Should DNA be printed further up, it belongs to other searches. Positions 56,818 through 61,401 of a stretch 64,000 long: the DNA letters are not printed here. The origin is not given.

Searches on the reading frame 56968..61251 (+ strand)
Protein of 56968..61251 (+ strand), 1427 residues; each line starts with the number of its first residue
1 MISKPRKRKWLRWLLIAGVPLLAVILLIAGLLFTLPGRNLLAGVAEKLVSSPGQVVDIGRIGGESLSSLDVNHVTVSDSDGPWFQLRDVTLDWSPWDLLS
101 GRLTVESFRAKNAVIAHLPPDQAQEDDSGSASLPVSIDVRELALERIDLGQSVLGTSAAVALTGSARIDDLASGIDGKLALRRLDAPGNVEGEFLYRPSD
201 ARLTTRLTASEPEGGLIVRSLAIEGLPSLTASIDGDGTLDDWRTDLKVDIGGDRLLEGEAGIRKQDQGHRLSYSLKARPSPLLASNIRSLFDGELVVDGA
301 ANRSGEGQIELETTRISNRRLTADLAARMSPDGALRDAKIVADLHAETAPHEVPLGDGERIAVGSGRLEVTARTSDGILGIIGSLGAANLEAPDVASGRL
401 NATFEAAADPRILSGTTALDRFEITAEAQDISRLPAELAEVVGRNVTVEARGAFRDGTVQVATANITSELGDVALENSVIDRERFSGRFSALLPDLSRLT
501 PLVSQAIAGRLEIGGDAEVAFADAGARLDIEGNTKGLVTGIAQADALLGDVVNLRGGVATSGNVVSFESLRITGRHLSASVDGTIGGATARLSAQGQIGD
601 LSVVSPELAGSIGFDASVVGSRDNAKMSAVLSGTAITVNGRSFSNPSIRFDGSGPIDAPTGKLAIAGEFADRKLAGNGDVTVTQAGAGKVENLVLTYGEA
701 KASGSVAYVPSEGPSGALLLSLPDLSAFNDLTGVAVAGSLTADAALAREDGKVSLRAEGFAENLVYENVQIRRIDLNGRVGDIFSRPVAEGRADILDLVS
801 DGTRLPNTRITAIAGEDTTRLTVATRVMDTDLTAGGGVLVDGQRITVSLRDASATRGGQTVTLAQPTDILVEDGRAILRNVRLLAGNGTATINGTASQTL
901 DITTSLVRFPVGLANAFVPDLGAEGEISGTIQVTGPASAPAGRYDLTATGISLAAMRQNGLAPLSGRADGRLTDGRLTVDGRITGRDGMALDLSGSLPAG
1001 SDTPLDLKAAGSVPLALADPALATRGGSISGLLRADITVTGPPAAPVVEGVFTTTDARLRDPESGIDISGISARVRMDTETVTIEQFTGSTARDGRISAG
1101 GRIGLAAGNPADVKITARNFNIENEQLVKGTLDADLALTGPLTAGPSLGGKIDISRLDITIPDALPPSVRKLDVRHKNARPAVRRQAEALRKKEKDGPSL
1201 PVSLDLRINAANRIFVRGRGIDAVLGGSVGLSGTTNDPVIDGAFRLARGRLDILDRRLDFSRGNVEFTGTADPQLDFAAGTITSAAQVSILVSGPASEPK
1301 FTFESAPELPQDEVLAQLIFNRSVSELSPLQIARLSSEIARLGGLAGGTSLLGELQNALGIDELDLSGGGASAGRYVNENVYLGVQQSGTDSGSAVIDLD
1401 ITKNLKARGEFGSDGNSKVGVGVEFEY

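Call 101: search_protein_families(library=pfam, proteins=[window:56968-61251:+], max_evalue=0.00001)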
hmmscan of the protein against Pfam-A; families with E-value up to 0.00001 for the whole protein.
window:56968-61251:+ (1427 aa): 1 family
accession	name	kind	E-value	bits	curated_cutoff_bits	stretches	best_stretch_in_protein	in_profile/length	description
PF04357.19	TamB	-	1.1e-54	186.7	22.4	1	1086-1426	2-378/381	TamB, inner membrane protein subunit of TAM complex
